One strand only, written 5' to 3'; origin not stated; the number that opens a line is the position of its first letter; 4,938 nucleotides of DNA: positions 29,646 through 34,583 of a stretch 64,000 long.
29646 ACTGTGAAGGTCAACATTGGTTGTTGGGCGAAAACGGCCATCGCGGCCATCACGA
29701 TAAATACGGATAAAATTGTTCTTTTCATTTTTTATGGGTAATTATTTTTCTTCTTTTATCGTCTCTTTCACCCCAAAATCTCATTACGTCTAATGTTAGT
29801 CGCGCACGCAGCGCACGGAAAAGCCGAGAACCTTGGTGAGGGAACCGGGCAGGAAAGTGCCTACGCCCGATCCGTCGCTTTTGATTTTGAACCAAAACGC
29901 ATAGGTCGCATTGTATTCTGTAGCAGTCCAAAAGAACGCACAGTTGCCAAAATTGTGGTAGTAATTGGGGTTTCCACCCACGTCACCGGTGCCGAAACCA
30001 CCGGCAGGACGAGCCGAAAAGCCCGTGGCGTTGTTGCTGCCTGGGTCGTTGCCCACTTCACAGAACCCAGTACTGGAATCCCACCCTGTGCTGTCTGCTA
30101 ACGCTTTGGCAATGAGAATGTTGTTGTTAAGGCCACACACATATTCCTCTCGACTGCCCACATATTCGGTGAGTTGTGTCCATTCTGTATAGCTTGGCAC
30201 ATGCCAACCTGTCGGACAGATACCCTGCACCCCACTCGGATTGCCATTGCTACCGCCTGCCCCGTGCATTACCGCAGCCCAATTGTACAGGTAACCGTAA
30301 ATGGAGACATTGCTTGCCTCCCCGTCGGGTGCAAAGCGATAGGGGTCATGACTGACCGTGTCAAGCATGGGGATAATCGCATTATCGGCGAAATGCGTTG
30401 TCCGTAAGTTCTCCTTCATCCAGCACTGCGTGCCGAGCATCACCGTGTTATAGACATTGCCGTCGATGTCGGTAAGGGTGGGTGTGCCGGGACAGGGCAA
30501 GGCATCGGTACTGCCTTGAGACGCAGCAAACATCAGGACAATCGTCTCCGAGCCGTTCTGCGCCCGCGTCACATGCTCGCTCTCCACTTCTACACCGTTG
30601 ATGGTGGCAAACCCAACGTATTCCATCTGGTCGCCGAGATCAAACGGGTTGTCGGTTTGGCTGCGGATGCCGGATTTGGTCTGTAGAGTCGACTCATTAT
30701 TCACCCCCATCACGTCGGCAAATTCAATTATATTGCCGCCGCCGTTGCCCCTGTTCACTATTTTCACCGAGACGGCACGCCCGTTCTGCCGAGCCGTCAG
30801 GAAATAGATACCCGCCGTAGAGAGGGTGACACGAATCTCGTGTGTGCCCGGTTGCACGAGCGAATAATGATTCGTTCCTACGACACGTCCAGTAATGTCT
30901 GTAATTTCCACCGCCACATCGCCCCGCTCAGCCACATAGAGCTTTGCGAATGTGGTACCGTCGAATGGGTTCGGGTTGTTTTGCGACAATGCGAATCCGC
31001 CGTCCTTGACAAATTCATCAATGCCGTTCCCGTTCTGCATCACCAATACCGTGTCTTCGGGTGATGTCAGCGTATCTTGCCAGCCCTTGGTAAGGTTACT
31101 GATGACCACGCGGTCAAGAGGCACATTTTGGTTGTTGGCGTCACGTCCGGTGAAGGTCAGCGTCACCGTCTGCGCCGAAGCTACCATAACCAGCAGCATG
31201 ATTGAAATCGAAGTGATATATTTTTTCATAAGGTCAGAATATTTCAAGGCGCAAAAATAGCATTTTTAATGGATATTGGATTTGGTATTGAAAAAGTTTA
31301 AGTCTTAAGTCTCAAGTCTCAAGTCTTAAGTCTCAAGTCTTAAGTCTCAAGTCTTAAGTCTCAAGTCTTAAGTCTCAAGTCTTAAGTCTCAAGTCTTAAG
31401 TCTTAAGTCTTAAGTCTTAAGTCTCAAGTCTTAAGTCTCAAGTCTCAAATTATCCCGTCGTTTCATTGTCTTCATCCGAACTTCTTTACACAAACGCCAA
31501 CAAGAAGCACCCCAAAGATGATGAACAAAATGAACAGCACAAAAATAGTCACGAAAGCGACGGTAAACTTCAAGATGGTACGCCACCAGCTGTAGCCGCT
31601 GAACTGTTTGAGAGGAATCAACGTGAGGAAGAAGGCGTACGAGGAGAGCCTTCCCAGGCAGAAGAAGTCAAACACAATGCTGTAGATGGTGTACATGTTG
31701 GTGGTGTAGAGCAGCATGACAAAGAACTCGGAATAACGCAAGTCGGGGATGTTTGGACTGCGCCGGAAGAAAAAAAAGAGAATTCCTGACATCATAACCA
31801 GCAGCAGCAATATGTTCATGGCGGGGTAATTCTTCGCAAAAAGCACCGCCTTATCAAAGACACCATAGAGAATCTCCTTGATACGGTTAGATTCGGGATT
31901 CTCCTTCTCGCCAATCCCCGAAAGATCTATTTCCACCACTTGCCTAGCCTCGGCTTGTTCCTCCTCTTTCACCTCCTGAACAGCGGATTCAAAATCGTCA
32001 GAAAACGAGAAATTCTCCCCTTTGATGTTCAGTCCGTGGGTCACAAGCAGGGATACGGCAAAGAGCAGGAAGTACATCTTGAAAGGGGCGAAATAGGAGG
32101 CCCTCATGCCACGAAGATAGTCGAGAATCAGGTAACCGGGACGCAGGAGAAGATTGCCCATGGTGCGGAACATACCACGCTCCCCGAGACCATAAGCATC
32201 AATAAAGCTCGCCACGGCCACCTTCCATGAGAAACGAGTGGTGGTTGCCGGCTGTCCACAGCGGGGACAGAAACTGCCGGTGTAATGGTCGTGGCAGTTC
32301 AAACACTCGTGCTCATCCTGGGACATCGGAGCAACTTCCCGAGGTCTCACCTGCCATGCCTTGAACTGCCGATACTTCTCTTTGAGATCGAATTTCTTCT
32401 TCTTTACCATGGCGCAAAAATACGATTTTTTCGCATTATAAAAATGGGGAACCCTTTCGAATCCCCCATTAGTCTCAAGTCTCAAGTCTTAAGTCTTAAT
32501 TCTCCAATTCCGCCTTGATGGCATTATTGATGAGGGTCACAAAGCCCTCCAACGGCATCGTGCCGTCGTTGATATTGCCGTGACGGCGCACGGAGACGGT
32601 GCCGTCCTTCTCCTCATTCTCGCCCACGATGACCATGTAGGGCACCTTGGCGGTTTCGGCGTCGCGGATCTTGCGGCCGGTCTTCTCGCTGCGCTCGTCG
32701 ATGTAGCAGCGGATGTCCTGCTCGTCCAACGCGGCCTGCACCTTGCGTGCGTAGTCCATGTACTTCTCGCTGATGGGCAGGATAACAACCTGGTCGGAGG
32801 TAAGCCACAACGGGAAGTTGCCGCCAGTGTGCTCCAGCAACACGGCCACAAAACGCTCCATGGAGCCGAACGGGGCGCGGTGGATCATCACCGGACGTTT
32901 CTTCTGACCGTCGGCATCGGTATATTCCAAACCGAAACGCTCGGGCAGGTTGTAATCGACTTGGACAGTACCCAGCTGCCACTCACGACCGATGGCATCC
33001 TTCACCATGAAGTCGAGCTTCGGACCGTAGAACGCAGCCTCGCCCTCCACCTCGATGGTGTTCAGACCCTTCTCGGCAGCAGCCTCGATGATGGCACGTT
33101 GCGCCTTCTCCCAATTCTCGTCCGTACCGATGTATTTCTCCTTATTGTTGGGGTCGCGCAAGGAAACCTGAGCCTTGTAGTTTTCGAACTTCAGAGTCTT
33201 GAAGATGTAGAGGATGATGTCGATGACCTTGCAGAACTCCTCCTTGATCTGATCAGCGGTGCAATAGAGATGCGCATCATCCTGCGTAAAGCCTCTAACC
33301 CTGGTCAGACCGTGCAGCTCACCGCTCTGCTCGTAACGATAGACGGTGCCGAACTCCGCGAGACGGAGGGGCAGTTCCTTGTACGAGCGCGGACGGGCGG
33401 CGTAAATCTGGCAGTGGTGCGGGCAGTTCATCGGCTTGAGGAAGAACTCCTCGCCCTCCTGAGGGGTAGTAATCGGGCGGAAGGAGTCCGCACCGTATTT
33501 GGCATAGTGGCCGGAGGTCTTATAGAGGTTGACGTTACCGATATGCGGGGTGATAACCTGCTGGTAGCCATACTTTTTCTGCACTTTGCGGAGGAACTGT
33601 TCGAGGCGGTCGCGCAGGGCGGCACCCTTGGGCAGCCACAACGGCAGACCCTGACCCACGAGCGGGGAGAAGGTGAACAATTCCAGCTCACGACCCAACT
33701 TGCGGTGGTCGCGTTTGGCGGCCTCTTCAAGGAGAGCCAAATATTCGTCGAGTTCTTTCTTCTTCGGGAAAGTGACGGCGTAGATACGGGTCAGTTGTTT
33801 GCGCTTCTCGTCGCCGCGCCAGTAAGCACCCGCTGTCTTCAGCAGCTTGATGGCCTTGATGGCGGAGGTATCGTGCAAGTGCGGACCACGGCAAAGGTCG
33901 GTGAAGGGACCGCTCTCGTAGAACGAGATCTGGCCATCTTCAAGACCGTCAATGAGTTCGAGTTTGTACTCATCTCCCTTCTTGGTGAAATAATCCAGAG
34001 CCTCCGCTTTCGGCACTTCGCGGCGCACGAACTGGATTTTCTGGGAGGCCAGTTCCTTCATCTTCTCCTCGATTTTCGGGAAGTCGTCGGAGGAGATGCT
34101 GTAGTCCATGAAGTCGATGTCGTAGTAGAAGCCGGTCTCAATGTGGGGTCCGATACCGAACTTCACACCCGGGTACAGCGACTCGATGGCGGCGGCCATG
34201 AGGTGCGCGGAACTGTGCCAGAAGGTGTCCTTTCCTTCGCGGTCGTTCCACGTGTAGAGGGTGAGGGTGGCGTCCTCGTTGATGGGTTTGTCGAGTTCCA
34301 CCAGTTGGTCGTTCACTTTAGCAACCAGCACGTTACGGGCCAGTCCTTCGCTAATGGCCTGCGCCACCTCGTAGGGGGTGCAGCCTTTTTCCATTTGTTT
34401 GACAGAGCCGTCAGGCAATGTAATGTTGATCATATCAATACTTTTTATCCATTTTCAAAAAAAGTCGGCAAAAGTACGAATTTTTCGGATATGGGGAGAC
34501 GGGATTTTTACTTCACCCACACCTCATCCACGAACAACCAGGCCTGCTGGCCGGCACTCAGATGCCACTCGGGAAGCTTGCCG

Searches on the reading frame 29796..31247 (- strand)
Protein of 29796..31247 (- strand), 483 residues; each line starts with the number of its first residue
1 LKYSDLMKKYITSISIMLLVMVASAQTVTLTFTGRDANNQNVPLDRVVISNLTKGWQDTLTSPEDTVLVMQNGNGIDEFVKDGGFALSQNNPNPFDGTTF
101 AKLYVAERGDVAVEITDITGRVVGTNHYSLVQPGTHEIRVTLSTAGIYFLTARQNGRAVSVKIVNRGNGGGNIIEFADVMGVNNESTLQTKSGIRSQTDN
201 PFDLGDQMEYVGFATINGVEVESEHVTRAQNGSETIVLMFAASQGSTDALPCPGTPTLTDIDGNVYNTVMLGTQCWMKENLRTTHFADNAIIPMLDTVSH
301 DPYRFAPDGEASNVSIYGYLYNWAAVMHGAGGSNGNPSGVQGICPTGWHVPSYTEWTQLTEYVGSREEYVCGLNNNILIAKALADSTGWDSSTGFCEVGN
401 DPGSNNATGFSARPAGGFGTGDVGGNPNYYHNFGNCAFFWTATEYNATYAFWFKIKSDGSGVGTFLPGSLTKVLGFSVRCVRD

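Call 7: search_protein_families(library=pfam, proteins=[window:29796-31247:-], max_evalue=0.001)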
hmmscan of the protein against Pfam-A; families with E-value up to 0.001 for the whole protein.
window:29796-31247:- (483 aa): 2 families
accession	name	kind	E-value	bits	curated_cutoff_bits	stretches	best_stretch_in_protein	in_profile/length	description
PF09603.15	Fib_succ_major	-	3.7e-32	112.5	33.9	1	269-482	1-187/187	Fibrobacter succinogenes major domain (Fib_succ_major)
PF18962.6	Por_Secre_tail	-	1e-06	29.4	27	1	92-164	3-74/75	Secretion system C-terminal sorting domain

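Call 8: search_protein_families(library=ncbifam, proteins=[window:29796-31247:-], max_evalue=0.001)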
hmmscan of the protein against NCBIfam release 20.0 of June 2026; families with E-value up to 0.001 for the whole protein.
window:29796-31247:- (483 aa): 4 families
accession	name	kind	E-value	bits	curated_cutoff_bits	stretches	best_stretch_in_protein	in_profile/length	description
TIGR02145.1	Fib_succ_major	domain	1.8e-30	106.9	41.65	1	262-483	7-176/176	FISUMP domain-containing protein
TIGR04183.1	Por_Secre_tail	domain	2.1e-08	34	23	1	92-164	3-70/72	T9SS type A sorting domain-containing protein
NF038113.1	T9SSA_dep_M36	equivalog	3.5e-05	22.2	885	1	90-164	795-867/869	T9SS-dependent M36 family metallopeptidase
NF052323.1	T9SSA_dep_M6i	equivalog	9.9e-05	20.5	600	1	90-158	960-1032/1043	T9SS-dependent M6-like inactivated metalloprotease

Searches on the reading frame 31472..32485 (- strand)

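Call 7: search_protein_families(library=pfam, proteins=[window:31472-32485:-], max_evalue=0.001)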
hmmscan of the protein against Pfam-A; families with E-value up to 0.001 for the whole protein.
window:31472-32485:- (337 aa): 1 family
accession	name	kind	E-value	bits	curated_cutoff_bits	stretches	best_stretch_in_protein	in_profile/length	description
PF12412.13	DUF3667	-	1.2e-13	50.8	27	1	102-144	1-43/45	Protein of unknown function (DUF3667)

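Call 8: search_protein_families(library=ncbifam, proteins=[window:31472-32485:-], max_evalue=0.001)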
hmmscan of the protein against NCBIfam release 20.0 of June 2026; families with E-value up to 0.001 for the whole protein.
window:31472-32485:- (337 aa): 0 families

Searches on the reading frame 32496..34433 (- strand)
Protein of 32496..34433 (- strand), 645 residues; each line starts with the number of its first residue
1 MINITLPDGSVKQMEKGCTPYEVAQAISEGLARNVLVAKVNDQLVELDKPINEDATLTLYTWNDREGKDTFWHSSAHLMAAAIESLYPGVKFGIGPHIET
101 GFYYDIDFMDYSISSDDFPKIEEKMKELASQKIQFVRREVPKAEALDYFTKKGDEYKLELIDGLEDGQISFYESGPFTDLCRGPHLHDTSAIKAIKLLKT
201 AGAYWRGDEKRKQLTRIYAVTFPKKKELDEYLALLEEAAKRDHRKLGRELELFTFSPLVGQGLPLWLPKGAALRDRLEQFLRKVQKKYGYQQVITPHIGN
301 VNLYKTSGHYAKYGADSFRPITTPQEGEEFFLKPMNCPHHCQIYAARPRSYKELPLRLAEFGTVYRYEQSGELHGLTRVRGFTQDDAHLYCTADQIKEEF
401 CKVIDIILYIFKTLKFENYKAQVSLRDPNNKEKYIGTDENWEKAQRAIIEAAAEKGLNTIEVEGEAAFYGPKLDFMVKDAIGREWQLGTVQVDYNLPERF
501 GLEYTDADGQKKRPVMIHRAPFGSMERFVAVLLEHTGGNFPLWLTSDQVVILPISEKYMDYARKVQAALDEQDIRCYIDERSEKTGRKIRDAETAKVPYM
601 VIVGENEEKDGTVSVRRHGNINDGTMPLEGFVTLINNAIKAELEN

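Call 7: search_protein_families(library=pfam, proteins=[window:32496-34433:-], max_evalue=0.001)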
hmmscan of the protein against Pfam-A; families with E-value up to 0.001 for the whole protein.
window:32496-34433:- (645 aa): 5 families
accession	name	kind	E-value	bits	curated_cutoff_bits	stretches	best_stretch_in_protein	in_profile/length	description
PF00587.30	tRNA-synt_2b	-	1.1e-48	166.2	29.3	1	326-535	7-178/179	tRNA synthetase class II core domain (G, H, P, S and T)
PF03129.25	HGTP_anticodon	-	3e-24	85.4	21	1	548-636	1-92/94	Anticodon binding domain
PF02824.27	TGS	-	8.2e-16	58.2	22.2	1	2-61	1-60/60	TGS domain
PF07973.19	tRNA_SAD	-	1.2e-13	51.2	24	1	169-218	1-44/44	Threonyl and Alanyl tRNA synthetase second additional domain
PF13393.11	tRNA-synt_His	-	7.4e-05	22.6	25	1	267-428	6-153/308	Histidyl-tRNA synthetase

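Call 8: search_protein_families(library=ncbifam, proteins=[window:32496-34433:-], max_evalue=0.001)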
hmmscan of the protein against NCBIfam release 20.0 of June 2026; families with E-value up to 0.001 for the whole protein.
window:32496-34433:- (645 aa): 13 families
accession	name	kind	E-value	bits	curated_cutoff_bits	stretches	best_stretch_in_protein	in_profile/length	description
TIGR00418.1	thrS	equivalog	1.6e-216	720.7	383.65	1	72-637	1-563/565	threonine--tRNA ligase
NF003068.0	PRK03991.1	equivalog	1.2e-69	235.3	484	1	237-640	193-593/613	threonine--tRNA ligase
NF006625.0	PRK09194.1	equivalog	2.1e-24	86.4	558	2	260-415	36-189/559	proline--tRNA ligase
TIGR00442.1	hisS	equivalog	1.2e-23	83.8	286.75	2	262-433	5-169/406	histidine--tRNA ligase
NF008979.1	PRK12325.1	exception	1.3e-23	83.6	550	2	261-419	37-193/437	proline--tRNA ligase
TIGR00408.1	proS_fam_I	equivalog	1.4e-22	80.3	437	2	482-630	216-372/475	proline--tRNA ligase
TIGR00409.1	proS_fam_II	equivalog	4.5e-19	68.7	306.7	2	260-417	36-191/568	proline--tRNA ligase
NF011500.0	PRK14938.1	equivalog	3.1e-14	52.7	362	1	538-636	266-364/387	Ser-tRNA(Thr) hydrolase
TIGR00389.1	glyS_dimeric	equivalog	7.3e-14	51.2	243.3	1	540-633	465-559/565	glycine--tRNA ligase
NF003211.1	PRK04173.1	equivalog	3.1e-11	42.8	312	1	544-623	362-442/454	glycine--tRNA ligase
TIGR00443.1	hisZ_biosyn_reg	equivalog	7.4e-09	35.1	271.65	1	267-420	4-146/314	ATP phosphoribosyltransferase regulatory subunit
NF009085.0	PRK12420.1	equivalog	8.1e-08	32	540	1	547-629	339-420/426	histidine--tRNA ligase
TIGR00414.1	serS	equivalog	3.3e-05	23.1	301.65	1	240-416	139-316/418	serine--tRNA ligase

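Call 79: find_homologous_proteins(query=window:32499-34433:-, max_evalue=1e-50)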
Query window:32499-34433:- (645 aa): 8000 proteins with E <= 1e-50 among 8000 candidates; the best 120 are listed.
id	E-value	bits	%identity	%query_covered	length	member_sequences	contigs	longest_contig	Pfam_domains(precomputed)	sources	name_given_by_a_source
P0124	0.0e+0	1494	100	100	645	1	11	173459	PF03129.26,PF02824.28,PF00587.31,PF07973.20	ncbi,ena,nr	ncbi:MAG: threonine--tRNA ligase [Bacteroidales bacterium]|nr:threonine--tRNA ligase [Bacteroidales 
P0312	0.0e+0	1491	100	100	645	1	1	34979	PF03129.26,PF02824.28,PF00587.31,PF07973.20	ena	-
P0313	0.0e+0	1490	100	100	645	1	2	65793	PF03129.26,PF02824.28,PF00587.31,PF07973.20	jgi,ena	-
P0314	0.0e+0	1490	100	100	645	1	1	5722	PF03129.26,PF02824.28,PF00587.31,PF07973.20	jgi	-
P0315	0.0e+0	1489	99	100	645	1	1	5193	PF03129.26,PF02824.28,PF00587.31,PF07973.20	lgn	-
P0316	0.0e+0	1488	99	100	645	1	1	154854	PF03129.26,PF02824.28,PF00587.31,PF07973.20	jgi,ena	jgi:threonyl-tRNA synthetase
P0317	0.0e+0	1487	99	100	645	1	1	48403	PF03129.26,PF02824.28,PF00587.31,PF07973.20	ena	-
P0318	0.0e+0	1485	99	100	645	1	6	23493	PF03129.26,PF02824.28,PF00587.31,PF07973.20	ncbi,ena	-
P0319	0.0e+0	1485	99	100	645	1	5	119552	PF03129.26,PF02824.28,PF00587.31,PF07973.20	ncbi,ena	-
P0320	0.0e+0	1485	99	100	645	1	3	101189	PF03129.26,PF02824.28,PF00587.31,PF07973.20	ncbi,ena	-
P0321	0.0e+0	1484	99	100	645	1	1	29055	PF03129.26,PF02824.28,PF00587.31,PF07973.20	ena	-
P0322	0.0e+0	1483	99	100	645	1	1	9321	PF03129.26,PF02824.28,PF00587.31,PF07973.20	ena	-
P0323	0.0e+0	1482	99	100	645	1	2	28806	PF03129.26,PF02824.28,PF00587.31,PF07973.20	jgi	jgi:threonyl-tRNA synthetase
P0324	0.0e+0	1482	99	100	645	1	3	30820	PF03129.26,PF02824.28,PF00587.31,PF07973.20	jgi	-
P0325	0.0e+0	1479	99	100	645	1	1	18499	PF03129.26,PF02824.28,PF00587.31,PF07973.20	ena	-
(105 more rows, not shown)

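Call 81: find_encoding_contigs(protein=P0313, flank=10000, max_places=3)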
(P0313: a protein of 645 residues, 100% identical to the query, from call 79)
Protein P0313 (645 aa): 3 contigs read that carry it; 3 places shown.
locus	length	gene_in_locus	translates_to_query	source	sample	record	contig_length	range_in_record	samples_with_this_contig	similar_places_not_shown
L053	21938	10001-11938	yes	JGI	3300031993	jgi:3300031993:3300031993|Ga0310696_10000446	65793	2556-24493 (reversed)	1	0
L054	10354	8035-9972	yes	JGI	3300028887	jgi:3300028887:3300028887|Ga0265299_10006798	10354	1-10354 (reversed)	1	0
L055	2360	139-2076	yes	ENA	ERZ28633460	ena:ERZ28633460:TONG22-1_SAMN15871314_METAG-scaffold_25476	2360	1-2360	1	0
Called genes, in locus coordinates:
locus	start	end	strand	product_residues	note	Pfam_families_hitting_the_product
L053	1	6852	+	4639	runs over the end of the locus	-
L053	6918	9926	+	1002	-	PF17678:Glyco_hydro_92N, PF07971:Glyco_hydro_92, PF13287:Fn3_assoc, PF13290:CHB_HEX_C_1, PF00754:F5_F8_type_C (weak)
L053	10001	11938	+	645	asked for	PF02824:TGS, PF07973:tRNA_SAD, PF00587:tRNA-synt_2b, PF03129:HGTP_anticodon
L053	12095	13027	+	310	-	PF12412:DUF3667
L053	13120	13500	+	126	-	-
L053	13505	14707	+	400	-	PF00465:Fe-ADH, PF13685:Fe-ADH_2, PF25137:ADH_Fe_C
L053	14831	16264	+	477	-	PF00171:Aldedh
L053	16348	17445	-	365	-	PF07610:DUF1573, PF22073:Cep192_D4 (faint), PF22544:HYDIN_VesB_CFA65-like_Ig, PF15780:ASH (weak), PF07610:DUF1573, PF22544:HYDIN_VesB_CFA65-like_Ig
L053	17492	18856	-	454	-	PF01225:Mur_ligase, PF08245:Mur_ligase_M, PF02875:Mur_ligase_C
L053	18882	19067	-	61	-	-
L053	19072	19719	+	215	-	PF01346:FKBP_N, PF00254:FKBP_C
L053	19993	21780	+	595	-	PF03485:Arg_tRNA_synt_N (weak), PF00750:tRNA-synt_1d, PF05746:DALR_1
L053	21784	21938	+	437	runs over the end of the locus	PF26299:MurL_N, PF26298:MurL_epimerase_C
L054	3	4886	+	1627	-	?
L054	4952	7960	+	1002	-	PF17678:Glyco_hydro_92N, PF07971:Glyco_hydro_92, PF13287:Fn3_assoc, PF13290:CHB_HEX_C_1, PF00754:F5_F8_type_C (weak)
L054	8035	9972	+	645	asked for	PF02824:TGS, PF07973:tRNA_SAD, PF00587:tRNA-synt_2b, PF03129:HGTP_anticodon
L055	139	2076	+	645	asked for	PF02824:TGS, PF07973:tRNA_SAD, PF00587:tRNA-synt_2b, PF03129:HGTP_anticodon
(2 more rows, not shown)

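Call 82: find_encoding_contigs(protein=P0324, flank=10000, max_places=3)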
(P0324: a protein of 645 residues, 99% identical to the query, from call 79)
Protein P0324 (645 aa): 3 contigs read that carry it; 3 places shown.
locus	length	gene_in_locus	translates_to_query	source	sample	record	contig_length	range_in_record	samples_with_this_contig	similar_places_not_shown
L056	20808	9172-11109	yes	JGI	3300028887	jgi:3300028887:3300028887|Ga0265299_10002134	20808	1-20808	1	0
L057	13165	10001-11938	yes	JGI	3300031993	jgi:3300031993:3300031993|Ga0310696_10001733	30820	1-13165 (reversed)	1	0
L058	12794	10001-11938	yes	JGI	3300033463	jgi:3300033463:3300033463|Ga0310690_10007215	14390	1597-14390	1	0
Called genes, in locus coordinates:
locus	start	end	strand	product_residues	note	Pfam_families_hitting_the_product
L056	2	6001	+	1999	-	?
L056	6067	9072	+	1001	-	PF17678:Glyco_hydro_92N, PF07971:Glyco_hydro_92, PF13290:CHB_HEX_C_1, PF13287:Fn3_assoc, PF00754:F5_F8_type_C (weak)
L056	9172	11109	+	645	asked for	PF02824:TGS, PF07973:tRNA_SAD, PF00587:tRNA-synt_2b, PF03129:HGTP_anticodon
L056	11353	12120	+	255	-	PF12412:DUF3667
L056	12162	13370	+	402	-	PF00465:Fe-ADH, PF13685:Fe-ADH_2, PF25137:ADH_Fe_C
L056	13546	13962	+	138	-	-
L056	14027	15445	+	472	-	PF00171:Aldedh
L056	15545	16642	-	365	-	PF07610:DUF1573, PF22073:Cep192_D4 (faint), PF22544:HYDIN_VesB_CFA65-like_Ig, PF15780:ASH (weak), PF00635:Motile_Sperm (faint), PF07610:DUF1573, PF22067:Cep192_D3 (weak), PF22544:HYDIN_VesB_CFA65-like_Ig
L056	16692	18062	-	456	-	PF01225:Mur_ligase, PF08245:Mur_ligase_M, PF02875:Mur_ligase_C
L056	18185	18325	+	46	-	-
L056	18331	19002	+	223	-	PF01346:FKBP_N, PF00254:FKBP_C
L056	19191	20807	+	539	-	?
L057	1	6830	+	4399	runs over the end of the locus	-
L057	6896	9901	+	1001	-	PF17678:Glyco_hydro_92N, PF07971:Glyco_hydro_92, PF13290:CHB_HEX_C_1, PF13287:Fn3_assoc, PF00754:F5_F8_type_C (weak)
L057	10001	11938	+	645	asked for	PF02824:TGS, PF07973:tRNA_SAD, PF00587:tRNA-synt_2b, PF03129:HGTP_anticodon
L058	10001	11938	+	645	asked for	PF02824:TGS, PF07973:tRNA_SAD, PF00587:tRNA-synt_2b, PF03129:HGTP_anticodon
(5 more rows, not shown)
